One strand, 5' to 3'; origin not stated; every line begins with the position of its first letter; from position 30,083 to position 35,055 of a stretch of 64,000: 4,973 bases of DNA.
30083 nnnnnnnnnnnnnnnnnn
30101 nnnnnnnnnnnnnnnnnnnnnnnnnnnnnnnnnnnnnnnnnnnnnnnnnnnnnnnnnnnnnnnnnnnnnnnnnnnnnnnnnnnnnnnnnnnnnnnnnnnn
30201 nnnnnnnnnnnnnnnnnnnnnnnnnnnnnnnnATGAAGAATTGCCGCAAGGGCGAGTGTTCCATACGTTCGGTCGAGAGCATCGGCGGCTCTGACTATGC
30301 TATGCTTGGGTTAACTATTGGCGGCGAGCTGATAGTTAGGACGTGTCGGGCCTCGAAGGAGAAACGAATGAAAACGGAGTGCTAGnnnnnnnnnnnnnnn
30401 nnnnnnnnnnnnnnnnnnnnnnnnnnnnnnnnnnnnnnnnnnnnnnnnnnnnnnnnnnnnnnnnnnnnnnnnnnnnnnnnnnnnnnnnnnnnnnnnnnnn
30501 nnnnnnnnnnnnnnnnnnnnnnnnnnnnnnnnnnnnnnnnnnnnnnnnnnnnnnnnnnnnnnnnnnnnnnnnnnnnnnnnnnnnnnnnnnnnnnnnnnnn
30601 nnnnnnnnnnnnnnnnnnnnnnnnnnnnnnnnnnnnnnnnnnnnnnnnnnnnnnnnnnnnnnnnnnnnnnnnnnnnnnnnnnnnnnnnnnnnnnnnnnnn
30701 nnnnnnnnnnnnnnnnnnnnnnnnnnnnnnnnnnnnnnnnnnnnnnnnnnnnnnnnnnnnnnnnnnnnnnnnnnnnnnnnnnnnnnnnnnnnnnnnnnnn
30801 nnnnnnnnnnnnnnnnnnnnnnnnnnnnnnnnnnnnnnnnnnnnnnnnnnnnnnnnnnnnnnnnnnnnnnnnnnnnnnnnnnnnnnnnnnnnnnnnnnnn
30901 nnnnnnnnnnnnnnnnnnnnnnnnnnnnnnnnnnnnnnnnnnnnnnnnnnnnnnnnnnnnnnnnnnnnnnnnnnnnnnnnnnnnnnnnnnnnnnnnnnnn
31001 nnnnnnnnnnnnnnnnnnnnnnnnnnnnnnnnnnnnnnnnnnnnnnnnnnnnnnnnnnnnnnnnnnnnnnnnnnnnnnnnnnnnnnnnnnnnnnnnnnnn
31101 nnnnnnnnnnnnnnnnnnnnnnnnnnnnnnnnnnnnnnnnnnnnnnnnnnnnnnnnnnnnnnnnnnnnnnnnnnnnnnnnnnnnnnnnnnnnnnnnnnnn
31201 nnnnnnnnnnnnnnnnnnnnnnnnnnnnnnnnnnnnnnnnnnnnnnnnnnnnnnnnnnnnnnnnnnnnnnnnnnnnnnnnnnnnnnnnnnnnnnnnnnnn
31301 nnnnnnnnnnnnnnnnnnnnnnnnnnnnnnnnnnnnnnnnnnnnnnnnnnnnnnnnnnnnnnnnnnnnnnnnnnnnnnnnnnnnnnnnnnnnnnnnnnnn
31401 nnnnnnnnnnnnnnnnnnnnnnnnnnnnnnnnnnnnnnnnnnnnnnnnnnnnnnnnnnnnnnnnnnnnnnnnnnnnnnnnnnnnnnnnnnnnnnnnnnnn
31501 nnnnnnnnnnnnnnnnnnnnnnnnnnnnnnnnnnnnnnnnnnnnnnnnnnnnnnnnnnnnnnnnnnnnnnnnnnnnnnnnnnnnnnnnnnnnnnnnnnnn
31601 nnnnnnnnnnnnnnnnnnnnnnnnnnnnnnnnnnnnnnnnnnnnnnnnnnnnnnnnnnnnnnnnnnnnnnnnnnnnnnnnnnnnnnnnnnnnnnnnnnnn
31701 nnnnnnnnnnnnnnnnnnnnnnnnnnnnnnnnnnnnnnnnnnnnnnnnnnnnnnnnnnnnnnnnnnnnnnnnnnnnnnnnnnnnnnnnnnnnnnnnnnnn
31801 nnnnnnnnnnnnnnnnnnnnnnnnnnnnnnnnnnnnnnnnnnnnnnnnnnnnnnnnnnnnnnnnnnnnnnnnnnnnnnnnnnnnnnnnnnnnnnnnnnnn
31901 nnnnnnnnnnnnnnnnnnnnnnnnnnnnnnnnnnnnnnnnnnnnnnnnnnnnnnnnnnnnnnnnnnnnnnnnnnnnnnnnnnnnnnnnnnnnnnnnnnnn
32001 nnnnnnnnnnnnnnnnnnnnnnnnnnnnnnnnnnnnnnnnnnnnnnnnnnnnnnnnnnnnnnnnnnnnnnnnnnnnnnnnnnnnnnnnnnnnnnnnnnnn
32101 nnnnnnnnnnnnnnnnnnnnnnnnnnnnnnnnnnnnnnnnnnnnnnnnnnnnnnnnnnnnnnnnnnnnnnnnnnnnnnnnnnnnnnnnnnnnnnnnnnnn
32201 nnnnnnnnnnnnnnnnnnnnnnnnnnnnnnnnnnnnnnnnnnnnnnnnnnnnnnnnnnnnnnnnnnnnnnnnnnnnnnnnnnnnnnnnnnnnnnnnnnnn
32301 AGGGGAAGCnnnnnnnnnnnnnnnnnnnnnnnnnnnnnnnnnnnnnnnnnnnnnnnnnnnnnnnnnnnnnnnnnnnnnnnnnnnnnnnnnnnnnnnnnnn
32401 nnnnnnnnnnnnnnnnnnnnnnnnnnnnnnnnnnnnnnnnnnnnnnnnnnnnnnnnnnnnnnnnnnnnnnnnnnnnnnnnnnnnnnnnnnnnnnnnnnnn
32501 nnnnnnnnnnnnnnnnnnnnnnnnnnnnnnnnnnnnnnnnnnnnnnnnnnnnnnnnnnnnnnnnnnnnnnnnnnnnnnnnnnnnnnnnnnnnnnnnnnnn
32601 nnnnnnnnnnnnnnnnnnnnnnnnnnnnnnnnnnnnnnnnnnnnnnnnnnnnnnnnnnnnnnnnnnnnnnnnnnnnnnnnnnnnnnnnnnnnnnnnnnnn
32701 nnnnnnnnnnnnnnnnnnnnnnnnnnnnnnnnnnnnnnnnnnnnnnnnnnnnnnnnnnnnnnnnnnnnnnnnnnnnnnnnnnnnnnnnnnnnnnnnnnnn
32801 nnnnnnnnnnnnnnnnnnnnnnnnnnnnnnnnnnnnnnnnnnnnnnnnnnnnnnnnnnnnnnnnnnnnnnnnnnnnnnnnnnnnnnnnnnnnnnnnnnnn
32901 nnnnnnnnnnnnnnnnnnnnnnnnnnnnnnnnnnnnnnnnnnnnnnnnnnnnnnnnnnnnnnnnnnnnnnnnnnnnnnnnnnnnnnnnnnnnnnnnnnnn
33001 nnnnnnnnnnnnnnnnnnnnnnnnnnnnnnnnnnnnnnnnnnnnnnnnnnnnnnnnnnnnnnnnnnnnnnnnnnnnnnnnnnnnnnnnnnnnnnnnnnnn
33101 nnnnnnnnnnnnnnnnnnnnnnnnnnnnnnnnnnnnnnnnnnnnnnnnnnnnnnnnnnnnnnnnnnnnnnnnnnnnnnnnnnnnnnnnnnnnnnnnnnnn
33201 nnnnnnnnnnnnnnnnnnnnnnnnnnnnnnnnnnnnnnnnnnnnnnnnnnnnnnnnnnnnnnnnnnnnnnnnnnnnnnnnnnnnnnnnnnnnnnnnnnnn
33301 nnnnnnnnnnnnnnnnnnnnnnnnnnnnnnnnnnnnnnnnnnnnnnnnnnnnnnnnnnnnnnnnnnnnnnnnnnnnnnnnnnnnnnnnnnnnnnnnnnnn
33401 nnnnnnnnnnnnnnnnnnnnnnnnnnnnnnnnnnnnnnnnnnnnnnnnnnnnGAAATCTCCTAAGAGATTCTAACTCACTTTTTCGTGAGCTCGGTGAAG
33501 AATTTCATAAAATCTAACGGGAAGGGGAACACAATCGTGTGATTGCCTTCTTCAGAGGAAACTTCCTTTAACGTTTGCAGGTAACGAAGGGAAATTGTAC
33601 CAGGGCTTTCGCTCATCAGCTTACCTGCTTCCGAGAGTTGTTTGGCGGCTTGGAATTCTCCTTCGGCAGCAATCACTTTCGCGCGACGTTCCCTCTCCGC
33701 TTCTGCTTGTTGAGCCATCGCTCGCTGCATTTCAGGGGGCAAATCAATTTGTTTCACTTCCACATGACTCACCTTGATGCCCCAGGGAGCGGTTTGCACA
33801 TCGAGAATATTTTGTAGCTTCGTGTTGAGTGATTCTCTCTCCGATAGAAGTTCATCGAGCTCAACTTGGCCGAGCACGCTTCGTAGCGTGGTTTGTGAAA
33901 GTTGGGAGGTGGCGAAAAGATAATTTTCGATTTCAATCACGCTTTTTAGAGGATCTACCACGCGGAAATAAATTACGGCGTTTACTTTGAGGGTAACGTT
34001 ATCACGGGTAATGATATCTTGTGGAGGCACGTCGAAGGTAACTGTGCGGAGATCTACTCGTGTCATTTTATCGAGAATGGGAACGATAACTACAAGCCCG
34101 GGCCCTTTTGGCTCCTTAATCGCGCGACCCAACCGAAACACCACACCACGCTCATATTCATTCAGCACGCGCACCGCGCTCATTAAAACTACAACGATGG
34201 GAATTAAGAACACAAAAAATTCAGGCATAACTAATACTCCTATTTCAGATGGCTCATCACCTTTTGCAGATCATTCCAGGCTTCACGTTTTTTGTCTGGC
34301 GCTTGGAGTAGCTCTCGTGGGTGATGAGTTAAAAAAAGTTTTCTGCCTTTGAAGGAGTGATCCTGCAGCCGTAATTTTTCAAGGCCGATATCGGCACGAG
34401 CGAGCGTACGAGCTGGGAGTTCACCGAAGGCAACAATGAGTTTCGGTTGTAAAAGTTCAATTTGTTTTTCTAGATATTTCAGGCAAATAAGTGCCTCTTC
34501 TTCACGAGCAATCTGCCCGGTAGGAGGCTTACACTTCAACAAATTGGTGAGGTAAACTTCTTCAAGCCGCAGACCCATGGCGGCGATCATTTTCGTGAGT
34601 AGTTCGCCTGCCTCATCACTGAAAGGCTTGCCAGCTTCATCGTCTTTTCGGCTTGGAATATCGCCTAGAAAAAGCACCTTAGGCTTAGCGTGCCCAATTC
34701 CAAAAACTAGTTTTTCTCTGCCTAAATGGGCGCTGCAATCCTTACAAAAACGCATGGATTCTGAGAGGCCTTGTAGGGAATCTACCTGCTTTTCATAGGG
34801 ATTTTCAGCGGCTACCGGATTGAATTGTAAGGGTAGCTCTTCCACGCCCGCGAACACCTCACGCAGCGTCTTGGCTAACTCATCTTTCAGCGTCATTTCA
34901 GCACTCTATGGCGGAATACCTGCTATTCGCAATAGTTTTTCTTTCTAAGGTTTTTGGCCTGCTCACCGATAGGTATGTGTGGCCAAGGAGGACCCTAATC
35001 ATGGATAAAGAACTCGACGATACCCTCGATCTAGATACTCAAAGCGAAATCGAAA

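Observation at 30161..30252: c-di-GMP class I (GEMM-I) riboswitch aptamer in the largest intergenic gap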

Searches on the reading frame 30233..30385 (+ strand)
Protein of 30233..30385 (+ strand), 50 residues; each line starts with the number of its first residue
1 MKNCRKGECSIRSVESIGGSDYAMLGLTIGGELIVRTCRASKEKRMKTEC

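Call 7: search_protein_families(library=pfam, proteins=[window:30233-30385:+])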
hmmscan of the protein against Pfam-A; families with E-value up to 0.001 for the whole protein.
window:30233-30385:+ (50 aa): 0 families
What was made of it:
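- Tried and rejected: The 50-aa ORF at 30233-30385 has no Pfam family (call 7).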

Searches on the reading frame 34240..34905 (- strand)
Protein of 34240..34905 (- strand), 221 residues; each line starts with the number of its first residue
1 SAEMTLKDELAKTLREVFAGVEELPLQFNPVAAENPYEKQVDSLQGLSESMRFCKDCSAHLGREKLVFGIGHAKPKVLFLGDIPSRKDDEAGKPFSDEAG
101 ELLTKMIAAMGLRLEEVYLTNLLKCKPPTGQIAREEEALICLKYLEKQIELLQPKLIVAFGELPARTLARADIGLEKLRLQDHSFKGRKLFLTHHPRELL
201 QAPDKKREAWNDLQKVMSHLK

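Call 67: search_protein_families(library=pfam, proteins=[window:34240-34905:-], max_evalue=0.00001)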
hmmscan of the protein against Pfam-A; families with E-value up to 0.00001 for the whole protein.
window:34240-34905:- (221 aa): 1 family
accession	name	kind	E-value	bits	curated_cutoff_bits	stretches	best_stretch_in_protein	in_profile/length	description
PF03167.25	UDG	-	2.3e-29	102.7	24.3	1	68-214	1-141/141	Uracil DNA glycosylase superfamily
